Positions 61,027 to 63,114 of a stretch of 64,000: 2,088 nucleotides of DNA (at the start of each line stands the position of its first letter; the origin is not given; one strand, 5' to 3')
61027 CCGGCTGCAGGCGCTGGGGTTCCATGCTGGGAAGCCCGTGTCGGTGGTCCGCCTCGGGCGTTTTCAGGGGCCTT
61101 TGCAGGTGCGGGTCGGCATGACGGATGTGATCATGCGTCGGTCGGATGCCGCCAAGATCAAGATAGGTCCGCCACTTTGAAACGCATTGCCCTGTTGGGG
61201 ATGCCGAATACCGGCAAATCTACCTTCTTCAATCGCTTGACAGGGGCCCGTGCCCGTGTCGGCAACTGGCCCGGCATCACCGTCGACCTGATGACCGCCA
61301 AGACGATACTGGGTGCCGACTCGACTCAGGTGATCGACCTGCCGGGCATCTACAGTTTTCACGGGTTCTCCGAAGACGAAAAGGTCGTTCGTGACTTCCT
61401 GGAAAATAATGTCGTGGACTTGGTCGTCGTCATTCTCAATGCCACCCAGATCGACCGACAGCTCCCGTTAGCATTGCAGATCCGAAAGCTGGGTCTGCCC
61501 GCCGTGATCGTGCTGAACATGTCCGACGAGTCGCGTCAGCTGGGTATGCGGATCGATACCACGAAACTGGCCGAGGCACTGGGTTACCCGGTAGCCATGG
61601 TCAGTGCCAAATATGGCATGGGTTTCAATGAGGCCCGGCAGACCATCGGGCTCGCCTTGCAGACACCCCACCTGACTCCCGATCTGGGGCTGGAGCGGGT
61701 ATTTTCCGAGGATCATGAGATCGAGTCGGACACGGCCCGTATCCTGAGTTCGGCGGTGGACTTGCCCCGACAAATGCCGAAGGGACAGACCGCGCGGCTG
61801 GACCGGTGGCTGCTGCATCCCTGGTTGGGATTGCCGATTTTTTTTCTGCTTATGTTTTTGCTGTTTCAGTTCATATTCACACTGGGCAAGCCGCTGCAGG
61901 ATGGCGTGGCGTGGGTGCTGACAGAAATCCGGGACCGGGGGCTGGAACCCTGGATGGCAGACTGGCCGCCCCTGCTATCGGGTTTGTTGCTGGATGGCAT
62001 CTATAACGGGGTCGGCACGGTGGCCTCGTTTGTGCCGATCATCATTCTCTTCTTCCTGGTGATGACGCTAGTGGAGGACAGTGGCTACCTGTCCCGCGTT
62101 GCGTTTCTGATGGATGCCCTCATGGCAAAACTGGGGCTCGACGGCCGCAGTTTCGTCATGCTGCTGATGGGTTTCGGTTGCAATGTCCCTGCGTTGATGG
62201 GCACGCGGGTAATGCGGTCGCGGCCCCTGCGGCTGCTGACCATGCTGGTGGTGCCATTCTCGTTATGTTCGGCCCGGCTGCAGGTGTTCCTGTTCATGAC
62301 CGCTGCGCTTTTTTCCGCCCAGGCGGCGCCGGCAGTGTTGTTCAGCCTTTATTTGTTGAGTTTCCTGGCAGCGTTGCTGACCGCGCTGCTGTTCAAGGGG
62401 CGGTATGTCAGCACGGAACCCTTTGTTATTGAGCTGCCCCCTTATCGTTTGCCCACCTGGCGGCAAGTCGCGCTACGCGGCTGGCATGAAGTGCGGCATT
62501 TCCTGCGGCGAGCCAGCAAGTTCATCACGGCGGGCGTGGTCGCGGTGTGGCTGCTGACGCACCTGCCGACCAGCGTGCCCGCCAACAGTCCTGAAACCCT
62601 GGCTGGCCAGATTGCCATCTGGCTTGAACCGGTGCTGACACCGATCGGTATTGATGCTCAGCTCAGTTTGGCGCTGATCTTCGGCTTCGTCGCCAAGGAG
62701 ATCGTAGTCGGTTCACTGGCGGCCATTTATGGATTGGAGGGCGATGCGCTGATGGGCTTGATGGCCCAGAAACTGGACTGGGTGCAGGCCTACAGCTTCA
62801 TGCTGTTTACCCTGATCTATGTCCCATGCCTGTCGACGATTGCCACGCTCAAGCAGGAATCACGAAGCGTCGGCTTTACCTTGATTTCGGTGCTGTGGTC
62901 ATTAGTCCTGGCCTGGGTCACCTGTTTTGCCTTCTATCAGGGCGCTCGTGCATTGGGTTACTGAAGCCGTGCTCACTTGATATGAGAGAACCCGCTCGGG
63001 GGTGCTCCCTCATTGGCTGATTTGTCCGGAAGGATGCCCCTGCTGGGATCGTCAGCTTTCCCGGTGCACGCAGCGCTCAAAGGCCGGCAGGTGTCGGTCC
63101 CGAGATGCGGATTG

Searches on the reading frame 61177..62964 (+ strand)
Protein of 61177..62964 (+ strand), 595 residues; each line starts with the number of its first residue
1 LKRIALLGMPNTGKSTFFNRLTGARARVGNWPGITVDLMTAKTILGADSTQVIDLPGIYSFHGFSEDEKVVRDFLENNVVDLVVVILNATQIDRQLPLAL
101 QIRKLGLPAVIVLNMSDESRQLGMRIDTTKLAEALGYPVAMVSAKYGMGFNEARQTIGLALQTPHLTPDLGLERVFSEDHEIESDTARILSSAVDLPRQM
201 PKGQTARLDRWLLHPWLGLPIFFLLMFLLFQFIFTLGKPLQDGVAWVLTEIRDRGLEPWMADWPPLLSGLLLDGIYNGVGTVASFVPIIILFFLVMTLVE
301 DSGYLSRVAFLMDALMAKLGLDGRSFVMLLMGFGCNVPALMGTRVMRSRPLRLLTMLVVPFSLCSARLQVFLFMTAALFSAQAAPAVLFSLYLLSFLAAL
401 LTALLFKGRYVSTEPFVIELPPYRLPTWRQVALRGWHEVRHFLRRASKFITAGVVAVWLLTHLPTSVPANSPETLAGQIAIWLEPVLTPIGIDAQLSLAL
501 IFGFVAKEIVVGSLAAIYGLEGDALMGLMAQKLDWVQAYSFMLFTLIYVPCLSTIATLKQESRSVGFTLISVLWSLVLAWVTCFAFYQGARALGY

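Call 82: search_protein_families(library=pfam, proteins=[window:61177-62964:+], max_evalue=0.00001)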
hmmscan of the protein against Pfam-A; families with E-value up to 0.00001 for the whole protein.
window:61177-62964:+ (595 aa): 4 families
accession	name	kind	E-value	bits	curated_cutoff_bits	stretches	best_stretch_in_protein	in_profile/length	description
PF02421.24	FeoB_N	-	9.1e-51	171.9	27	1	3-156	2-155/156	Ferrous iron transport protein B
PF07670.19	Gate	-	1.9e-33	115.5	29.6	2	284-376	3-102/104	Nucleoside recognition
PF01926.29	MMR_HSR1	-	4.9e-21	75.4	21.9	1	3-114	1-112/113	50S ribosome-binding GTPase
PF07664.17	FeoB_C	-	9e-15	54.6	26.6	1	388-437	1-53/54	Ferrous iron transport protein B C terminus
